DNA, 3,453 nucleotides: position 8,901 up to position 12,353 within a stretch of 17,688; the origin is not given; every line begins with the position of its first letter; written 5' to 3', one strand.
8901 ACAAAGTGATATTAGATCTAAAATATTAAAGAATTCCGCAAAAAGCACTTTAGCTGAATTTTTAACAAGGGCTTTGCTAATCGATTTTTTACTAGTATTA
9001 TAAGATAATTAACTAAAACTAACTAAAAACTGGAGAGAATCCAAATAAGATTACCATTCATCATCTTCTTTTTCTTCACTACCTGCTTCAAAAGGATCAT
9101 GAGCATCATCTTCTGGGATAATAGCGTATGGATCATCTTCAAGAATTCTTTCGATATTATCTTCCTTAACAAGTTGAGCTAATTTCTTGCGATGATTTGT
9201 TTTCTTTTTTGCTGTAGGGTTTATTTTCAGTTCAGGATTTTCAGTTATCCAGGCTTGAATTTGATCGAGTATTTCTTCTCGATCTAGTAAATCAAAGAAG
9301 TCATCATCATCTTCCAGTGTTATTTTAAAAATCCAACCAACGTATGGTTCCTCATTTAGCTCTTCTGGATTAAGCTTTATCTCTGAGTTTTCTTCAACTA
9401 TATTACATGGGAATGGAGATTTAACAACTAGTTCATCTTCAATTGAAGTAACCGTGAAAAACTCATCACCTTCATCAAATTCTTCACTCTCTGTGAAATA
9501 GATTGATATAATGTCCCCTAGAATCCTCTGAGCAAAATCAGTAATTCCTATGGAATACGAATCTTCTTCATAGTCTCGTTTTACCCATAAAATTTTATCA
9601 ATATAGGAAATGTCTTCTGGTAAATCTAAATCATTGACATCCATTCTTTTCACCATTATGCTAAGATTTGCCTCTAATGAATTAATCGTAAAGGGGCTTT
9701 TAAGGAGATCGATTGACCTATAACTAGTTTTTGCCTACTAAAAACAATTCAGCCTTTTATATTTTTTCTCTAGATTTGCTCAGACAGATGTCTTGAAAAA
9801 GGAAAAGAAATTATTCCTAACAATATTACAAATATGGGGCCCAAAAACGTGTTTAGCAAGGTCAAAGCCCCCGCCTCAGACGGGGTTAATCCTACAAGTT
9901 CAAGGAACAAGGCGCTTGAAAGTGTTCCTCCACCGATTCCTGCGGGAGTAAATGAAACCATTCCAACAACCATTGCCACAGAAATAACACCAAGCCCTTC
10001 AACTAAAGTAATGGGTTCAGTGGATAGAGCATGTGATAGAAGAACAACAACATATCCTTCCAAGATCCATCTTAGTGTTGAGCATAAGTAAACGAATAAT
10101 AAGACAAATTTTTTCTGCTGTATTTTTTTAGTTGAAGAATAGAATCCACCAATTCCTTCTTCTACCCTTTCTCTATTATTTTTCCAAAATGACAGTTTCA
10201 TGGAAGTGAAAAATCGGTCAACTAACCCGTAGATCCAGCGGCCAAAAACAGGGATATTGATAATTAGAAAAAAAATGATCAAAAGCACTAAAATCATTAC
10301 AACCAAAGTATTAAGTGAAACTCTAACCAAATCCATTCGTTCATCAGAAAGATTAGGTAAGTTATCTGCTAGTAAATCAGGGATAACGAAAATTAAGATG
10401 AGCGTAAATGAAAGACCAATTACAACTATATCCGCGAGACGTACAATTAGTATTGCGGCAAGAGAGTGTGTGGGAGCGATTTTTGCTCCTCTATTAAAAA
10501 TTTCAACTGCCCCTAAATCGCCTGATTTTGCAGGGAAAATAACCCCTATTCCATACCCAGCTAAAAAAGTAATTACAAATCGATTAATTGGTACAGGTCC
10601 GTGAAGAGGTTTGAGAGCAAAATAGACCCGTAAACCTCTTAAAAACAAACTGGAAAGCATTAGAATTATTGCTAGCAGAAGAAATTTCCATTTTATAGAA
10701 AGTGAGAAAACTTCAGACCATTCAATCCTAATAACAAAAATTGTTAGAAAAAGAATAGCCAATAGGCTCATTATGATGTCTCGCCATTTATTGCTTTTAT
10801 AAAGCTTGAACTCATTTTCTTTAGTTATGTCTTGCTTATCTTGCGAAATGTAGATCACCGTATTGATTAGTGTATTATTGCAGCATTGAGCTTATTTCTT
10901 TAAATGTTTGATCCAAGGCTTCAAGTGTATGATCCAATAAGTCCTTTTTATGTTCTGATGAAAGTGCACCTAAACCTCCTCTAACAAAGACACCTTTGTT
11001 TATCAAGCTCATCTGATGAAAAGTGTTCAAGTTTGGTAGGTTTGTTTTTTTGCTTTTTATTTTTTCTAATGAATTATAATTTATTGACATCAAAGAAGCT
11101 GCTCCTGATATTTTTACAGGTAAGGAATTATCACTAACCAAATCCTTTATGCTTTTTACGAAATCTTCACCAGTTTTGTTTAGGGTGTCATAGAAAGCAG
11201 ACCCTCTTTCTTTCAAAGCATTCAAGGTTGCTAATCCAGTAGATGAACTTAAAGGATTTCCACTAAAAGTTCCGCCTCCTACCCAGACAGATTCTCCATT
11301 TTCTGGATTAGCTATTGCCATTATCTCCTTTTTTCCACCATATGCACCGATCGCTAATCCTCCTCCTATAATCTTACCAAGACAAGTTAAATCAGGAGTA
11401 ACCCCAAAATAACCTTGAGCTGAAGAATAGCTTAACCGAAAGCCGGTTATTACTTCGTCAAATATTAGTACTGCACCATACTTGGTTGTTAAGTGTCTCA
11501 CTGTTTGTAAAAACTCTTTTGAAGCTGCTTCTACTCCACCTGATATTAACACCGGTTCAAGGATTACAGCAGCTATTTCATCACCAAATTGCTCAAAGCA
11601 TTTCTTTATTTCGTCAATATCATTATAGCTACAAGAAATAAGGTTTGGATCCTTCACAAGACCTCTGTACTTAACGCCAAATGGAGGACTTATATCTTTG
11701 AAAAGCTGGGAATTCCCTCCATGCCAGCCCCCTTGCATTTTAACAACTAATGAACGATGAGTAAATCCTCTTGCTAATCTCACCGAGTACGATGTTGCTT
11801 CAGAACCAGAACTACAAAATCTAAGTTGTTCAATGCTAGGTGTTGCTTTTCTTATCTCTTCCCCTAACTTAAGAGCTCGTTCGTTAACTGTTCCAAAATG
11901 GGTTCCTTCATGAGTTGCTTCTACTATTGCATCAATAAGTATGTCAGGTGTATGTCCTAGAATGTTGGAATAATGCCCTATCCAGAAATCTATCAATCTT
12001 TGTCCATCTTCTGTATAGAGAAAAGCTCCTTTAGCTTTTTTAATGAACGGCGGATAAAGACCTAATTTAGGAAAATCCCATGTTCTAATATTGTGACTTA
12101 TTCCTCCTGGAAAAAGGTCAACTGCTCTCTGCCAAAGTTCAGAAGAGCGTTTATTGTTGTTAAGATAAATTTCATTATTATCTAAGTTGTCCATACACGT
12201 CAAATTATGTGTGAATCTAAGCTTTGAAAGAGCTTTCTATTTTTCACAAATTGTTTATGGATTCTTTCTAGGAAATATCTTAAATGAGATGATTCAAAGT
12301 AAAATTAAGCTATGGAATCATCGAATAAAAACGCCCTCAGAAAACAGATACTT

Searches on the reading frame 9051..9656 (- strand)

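Call 5: search_protein_families(library=pfam, proteins=[window:9051-9656:-], max_evalue=0.001)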
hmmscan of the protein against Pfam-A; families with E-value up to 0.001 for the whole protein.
window:9051-9656:- (201 aa): 1 family
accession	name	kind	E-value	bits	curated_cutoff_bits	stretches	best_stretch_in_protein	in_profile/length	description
PF01597.25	GCV_H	-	4e-18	65.9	22.2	1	18-133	3-119/122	Glycine cleavage H-protein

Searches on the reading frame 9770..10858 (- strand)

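Call 5: search_protein_families(library=pfam, proteins=[window:9770-10858:-], max_evalue=0.001)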
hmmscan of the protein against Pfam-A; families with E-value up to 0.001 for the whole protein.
window:9770-10858:- (362 aa): 1 family
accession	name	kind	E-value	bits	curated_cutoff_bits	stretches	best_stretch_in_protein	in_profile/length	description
PF03706.18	LPG_synthase_TM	-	2.9e-27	96.3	33.4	1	32-348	5-302/302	Lysylphosphatidylglycerol synthase TM region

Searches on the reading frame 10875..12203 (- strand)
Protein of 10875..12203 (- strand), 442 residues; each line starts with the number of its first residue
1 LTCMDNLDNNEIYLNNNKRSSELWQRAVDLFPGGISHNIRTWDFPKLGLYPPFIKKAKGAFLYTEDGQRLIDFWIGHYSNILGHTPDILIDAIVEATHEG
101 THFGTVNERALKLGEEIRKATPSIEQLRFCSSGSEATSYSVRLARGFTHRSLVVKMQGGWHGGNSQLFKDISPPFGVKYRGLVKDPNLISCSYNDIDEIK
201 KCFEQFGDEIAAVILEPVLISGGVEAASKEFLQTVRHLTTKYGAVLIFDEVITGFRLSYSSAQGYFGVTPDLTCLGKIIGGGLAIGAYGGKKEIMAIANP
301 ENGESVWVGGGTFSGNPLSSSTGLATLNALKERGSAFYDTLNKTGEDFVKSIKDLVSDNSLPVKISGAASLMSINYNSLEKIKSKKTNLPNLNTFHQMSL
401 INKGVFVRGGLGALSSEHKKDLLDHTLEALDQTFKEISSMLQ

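Call 5: search_protein_families(library=pfam, proteins=[window:10875-12203:-], max_evalue=0.001)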
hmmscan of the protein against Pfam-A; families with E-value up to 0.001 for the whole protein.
window:10875-12203:- (442 aa): 1 family
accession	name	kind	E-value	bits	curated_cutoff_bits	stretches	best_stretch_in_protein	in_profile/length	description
PF00202.27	Aminotran_3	-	3.4e-56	191.1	30.5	1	53-383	12-357/403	Aminotransferase class-III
